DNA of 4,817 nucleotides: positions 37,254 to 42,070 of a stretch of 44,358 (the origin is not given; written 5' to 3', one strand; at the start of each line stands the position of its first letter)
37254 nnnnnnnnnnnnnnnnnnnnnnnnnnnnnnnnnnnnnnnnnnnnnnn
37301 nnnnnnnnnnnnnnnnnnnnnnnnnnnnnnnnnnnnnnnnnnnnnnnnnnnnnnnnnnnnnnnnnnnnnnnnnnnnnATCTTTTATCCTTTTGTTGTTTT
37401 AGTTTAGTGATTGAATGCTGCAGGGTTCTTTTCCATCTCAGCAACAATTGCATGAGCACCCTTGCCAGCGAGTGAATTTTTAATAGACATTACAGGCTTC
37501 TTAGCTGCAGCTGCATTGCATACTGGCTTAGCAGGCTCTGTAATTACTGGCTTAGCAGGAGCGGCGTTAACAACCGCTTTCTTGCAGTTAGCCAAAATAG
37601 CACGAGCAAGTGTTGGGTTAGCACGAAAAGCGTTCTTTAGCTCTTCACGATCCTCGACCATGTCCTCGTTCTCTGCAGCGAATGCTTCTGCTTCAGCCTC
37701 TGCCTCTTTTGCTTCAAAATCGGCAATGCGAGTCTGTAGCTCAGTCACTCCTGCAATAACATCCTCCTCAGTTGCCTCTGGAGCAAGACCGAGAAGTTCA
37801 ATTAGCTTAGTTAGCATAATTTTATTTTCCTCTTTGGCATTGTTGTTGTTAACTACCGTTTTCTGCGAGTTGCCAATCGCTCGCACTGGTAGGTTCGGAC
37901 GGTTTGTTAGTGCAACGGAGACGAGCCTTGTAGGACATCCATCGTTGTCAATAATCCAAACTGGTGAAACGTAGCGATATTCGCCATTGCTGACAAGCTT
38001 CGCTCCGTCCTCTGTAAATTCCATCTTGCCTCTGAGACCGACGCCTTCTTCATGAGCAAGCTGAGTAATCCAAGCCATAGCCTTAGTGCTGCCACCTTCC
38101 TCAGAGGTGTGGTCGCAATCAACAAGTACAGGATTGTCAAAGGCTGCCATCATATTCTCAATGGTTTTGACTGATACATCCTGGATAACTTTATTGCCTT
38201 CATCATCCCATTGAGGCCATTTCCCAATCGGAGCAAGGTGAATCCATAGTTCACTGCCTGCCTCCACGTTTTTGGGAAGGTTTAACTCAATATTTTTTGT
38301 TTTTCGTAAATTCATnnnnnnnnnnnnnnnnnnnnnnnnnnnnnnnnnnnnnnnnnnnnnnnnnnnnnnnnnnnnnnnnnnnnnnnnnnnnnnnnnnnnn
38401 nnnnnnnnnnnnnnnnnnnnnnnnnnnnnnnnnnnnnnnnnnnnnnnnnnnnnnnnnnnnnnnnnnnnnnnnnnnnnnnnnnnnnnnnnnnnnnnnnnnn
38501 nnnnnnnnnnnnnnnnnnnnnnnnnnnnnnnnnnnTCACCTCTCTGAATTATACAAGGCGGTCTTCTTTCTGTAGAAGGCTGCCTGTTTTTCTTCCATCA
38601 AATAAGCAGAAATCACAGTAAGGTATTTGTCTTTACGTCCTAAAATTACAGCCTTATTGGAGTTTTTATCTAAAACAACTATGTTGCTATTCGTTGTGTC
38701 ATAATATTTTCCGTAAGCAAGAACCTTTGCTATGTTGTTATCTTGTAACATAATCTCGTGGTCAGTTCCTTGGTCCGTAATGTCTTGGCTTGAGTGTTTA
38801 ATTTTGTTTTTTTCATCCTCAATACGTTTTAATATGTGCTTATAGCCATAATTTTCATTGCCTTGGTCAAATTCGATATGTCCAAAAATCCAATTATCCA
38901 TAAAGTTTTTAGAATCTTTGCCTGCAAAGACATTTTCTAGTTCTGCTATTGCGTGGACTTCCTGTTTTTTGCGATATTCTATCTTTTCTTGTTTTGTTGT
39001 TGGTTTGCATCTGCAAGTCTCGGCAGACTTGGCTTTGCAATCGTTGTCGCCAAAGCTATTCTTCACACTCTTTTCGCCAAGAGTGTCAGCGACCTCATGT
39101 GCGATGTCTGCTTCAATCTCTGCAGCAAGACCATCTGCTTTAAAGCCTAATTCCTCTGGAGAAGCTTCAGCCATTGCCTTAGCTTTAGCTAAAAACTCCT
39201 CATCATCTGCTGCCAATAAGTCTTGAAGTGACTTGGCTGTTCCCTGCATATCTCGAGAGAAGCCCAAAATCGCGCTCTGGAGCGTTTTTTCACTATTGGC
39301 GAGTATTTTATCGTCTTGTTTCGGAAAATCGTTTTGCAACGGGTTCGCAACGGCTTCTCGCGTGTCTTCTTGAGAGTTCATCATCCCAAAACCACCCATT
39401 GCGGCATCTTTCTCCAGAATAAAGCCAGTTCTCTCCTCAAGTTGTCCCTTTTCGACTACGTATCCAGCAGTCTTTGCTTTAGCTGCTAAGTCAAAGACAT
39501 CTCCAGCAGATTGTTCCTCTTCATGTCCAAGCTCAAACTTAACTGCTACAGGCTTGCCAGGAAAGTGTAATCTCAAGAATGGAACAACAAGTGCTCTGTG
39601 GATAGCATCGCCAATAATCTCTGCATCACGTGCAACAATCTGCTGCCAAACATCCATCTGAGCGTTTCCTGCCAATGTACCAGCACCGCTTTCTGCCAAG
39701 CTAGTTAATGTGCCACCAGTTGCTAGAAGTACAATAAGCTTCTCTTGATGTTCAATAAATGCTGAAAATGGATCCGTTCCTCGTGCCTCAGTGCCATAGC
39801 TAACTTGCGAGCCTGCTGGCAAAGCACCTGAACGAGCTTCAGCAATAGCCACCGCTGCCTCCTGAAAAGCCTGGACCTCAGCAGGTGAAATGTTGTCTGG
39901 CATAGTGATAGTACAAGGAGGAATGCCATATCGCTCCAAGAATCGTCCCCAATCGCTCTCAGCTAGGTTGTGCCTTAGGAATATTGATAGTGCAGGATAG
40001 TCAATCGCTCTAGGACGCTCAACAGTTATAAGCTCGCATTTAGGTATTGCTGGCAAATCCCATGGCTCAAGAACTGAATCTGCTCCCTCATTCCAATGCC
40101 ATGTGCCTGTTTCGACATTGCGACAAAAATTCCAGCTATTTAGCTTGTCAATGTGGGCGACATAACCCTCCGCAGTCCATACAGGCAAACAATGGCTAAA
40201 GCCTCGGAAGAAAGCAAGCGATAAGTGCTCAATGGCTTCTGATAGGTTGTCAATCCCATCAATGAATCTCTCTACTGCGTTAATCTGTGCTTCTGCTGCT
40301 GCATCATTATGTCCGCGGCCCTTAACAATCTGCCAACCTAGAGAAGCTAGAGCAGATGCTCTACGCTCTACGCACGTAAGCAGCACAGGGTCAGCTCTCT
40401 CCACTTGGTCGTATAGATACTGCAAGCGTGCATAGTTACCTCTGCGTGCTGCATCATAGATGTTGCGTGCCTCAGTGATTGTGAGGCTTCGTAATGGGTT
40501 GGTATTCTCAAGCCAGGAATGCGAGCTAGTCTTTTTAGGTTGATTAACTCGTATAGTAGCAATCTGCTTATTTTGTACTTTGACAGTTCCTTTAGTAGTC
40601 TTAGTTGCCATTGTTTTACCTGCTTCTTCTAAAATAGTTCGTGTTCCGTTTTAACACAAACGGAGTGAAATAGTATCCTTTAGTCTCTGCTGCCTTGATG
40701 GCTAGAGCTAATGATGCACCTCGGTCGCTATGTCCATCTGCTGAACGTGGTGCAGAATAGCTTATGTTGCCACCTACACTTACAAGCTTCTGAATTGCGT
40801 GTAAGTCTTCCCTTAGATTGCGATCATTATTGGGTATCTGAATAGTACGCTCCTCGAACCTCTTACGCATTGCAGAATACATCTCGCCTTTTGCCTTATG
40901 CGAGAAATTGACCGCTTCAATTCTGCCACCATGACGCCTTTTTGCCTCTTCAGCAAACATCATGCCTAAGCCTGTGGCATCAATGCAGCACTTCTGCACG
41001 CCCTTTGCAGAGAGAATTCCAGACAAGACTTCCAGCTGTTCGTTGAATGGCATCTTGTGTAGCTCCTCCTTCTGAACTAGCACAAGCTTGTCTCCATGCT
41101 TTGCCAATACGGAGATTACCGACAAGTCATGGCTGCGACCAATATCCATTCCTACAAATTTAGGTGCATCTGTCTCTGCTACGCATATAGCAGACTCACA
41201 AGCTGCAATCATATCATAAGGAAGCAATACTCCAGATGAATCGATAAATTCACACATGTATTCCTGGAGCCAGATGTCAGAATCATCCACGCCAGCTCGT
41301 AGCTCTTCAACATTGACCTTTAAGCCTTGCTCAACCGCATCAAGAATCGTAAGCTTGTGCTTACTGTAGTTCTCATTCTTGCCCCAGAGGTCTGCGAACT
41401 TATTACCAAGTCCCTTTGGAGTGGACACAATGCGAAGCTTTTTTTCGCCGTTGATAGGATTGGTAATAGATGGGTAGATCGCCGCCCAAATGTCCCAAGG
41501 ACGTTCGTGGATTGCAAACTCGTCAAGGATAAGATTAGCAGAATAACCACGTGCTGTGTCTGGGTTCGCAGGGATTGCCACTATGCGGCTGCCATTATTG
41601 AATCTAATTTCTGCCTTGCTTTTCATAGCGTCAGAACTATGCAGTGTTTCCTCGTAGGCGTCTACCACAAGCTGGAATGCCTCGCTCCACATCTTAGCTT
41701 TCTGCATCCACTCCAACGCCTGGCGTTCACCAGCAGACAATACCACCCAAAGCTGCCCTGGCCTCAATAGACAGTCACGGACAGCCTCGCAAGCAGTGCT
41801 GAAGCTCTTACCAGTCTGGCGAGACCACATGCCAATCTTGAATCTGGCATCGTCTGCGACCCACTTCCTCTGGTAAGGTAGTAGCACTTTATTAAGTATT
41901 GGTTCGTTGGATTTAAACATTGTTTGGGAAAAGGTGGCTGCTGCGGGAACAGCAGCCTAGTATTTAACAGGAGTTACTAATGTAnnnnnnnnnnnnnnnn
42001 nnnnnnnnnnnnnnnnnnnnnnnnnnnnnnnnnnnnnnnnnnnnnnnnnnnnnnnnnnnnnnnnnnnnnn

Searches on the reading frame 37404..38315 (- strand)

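Call 38: search_protein_families(library=phrogs, proteins=[window:37404-38315:-], max_evalue=0.001)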
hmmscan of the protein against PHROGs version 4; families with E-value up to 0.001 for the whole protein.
window:37404-38315:- (303 aa): 2 families
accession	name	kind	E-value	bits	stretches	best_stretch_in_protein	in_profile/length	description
phrog_328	-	head and packaging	5.5e-38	132.4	1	15-289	15-293/339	head maturation protease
phrog_13230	-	unknown function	0.00063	20.6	0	23-119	22-115/138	-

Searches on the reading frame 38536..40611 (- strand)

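Call 38: search_protein_families(library=phrogs, proteins=[window:38536-40611:-], max_evalue=0.001)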
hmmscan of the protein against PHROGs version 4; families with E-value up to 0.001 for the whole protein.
window:38536-40611:- (691 aa): 2 families
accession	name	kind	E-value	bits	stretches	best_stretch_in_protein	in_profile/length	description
phrog_113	-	head and packaging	9.1e-36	124.5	2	215-488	226-496/1272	portal protein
phrog_10231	-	unknown function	1.6e-07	32.1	1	265-445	3-174/256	-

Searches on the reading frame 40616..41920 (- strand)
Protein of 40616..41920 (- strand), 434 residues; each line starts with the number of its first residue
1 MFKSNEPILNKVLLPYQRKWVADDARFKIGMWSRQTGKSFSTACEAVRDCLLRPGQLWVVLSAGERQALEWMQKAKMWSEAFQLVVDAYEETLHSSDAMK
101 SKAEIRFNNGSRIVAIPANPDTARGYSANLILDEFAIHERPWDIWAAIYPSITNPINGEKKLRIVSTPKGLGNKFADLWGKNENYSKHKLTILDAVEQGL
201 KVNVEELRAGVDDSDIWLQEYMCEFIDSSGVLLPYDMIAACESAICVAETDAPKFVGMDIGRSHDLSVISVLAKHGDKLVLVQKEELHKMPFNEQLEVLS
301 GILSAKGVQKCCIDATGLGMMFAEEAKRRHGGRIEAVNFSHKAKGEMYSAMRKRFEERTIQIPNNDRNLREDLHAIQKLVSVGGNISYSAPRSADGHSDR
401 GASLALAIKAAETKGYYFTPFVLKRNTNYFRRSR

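Call 38: search_protein_families(library=phrogs, proteins=[window:40616-41920:-], max_evalue=0.001)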
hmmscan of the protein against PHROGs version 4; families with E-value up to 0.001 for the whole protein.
window:40616-41920:- (434 aa): 10 families
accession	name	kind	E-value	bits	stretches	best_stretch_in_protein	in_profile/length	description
phrog_5909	-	head and packaging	7.4e-47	160.8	1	161-410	2-267/285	terminase large subunit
phrog_2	-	head and packaging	1.2e-43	150.9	1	12-409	265-590/807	terminase large subunit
phrog_7579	-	head and packaging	1.2e-19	71.5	1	16-230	8-218/239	terminase large subunit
phrog_5713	-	head and packaging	2.7e-15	57.5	1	288-408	2-122/143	terminase large subunit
phrog_36964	-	head and packaging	3.2e-10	39.7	1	98-199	487-588/890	terminase large subunit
phrog_22646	-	unknown function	6.3e-10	39.7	1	5-137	32-158/374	-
phrog_3746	-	head and packaging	6.8e-09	36.2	1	8-142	139-265/374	terminase large subunit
phrog_9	-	head and packaging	1.5e-07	31.7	0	12-150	201-343/812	terminase large subunit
phrog_5989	-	head and packaging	8.7e-07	29.4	1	15-140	144-265/347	terminase large subunit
phrog_15503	-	unknown function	1.3e-06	29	1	13-136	71-193/245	-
